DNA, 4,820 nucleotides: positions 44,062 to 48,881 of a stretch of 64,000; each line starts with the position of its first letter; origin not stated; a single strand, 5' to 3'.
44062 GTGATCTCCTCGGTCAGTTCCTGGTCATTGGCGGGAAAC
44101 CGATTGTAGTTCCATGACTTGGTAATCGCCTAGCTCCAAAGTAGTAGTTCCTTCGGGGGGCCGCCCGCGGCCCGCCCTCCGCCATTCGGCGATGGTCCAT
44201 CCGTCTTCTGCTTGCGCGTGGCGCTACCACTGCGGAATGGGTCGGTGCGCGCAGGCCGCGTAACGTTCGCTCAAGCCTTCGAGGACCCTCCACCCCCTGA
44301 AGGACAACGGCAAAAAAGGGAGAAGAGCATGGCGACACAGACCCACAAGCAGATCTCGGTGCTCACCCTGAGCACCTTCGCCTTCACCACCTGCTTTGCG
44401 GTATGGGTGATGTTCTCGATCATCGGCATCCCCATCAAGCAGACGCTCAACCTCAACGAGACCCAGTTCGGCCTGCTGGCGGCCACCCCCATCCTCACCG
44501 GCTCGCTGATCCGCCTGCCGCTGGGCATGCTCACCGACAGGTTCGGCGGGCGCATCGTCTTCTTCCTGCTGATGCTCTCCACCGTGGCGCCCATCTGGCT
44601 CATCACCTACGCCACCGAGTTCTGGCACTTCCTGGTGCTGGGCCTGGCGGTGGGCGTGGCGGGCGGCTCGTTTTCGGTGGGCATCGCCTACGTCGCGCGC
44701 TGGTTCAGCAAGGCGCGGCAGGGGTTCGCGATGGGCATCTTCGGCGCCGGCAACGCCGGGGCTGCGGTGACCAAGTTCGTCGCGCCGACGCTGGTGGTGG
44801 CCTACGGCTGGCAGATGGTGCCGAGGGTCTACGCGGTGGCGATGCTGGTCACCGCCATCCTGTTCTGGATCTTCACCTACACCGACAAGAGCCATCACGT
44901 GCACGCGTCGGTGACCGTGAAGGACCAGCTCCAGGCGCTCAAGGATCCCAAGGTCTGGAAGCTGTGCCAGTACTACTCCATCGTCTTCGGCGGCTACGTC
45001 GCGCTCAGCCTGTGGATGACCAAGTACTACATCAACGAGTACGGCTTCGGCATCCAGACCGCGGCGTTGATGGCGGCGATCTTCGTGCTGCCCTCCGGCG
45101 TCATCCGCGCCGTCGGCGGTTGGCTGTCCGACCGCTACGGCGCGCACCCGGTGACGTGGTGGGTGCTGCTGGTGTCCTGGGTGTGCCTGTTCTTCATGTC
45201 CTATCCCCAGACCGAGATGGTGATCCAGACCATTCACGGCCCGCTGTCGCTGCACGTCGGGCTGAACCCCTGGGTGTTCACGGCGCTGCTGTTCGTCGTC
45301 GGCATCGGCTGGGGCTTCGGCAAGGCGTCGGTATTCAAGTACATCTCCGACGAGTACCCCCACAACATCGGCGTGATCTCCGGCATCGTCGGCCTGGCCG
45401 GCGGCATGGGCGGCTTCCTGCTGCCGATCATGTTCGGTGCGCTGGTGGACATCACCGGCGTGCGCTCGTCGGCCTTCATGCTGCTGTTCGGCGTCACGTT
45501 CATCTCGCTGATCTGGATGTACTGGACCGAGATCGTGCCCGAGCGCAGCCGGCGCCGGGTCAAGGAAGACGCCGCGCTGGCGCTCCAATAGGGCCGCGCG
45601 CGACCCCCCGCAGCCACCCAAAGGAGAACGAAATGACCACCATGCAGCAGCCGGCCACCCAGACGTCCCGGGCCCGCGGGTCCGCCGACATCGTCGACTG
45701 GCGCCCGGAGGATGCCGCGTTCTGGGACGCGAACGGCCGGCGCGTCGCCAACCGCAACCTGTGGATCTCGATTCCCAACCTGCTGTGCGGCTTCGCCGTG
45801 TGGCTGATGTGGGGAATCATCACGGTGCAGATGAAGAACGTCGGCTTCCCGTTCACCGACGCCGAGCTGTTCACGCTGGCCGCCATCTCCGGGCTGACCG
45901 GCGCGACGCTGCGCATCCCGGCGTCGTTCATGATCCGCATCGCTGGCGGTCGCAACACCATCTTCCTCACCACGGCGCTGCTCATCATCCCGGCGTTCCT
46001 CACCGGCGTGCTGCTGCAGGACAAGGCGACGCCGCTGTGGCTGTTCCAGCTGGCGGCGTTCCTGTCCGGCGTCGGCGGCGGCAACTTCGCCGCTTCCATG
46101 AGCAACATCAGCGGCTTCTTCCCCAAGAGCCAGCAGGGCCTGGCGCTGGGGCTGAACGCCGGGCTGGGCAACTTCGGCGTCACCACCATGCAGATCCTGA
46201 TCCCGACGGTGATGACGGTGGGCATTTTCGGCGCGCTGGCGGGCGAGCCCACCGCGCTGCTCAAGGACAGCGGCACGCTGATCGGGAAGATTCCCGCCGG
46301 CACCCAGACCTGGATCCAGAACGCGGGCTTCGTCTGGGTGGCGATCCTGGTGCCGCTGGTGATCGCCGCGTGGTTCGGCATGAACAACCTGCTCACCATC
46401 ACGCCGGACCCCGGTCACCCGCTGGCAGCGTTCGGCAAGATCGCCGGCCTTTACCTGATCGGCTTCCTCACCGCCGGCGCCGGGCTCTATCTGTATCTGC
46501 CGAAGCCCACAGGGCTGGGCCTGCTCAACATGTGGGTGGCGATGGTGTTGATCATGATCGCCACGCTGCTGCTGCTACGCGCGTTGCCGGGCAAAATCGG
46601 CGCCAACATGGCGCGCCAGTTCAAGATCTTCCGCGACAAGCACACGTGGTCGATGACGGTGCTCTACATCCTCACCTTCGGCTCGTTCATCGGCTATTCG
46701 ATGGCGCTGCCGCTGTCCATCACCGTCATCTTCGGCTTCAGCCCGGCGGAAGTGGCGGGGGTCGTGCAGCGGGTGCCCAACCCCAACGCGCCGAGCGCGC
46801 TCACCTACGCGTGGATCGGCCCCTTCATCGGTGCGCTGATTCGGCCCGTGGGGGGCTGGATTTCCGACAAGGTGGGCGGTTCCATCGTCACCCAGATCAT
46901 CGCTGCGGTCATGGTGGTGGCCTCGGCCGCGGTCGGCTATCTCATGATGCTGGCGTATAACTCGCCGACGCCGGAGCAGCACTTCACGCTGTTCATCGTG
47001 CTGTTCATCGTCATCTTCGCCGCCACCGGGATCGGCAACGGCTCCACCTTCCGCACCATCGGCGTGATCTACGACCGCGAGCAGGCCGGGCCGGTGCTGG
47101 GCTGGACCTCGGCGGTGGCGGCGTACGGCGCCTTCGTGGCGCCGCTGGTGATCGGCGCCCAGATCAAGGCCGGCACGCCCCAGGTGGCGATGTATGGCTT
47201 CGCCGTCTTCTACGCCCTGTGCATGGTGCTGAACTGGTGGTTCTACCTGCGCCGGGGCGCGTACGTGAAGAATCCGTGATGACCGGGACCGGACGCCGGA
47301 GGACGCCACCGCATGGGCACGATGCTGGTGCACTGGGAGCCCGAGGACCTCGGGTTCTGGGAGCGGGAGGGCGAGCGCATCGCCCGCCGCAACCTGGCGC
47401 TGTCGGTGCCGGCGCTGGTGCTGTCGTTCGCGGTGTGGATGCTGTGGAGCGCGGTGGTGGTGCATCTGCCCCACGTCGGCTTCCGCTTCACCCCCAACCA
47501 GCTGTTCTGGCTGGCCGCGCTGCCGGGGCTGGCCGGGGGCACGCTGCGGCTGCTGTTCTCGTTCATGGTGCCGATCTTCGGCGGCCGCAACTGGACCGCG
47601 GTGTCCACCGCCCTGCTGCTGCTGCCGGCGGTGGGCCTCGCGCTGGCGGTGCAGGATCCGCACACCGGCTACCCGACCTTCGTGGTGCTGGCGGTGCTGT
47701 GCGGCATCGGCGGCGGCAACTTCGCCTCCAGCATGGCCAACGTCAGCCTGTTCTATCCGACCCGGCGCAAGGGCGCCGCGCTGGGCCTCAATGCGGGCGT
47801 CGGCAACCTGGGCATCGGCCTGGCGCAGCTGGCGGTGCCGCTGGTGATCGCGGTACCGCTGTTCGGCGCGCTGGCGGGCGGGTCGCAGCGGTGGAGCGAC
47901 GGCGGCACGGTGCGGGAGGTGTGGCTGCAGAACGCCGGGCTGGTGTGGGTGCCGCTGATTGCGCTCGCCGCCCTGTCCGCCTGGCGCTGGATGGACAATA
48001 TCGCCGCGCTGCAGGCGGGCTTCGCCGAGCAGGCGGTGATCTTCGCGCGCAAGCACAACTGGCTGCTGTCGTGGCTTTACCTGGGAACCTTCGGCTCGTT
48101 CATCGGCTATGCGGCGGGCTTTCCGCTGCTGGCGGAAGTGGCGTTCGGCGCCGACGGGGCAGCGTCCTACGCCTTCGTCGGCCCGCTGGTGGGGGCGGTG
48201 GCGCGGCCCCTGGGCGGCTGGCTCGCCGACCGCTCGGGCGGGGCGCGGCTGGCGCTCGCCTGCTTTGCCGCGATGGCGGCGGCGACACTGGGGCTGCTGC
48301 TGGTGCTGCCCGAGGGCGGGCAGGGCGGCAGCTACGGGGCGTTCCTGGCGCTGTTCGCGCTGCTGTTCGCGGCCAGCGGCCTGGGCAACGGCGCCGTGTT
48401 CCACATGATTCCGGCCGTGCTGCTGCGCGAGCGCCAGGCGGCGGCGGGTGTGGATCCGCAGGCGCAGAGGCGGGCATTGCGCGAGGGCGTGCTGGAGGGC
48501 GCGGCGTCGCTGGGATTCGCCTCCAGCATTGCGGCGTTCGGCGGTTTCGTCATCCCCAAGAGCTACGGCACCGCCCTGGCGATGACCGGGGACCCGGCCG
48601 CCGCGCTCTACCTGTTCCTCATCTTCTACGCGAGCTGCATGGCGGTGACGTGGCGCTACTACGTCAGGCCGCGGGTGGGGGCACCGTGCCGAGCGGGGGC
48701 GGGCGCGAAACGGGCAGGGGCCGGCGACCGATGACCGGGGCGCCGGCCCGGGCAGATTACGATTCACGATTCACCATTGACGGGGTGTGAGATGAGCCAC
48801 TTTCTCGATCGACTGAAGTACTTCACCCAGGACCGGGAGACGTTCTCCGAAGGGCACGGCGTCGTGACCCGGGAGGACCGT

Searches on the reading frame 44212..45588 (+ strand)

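Call 49: search_protein_families(library=pfam, proteins=[window:44212-45588:+], max_evalue=0.0001)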
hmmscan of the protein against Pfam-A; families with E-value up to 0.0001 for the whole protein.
window:44212-45588:+ (459 aa): 1 family
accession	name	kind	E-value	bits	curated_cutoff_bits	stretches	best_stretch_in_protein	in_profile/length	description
PF07690.21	MFS_1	-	9.9e-48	163.2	33.4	2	56-403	4-345/347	Major Facilitator Superfamily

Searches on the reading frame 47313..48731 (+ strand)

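Call 49: search_protein_families(library=pfam, proteins=[window:47313-48731:+], max_evalue=0.0001)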
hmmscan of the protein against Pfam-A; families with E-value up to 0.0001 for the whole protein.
window:47313-48731:+ (473 aa): 1 family
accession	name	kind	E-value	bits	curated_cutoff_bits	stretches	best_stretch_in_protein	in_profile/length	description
PF07690.21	MFS_1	-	5.1e-15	55.7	33.4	1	36-370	3-323/347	Major Facilitator Superfamily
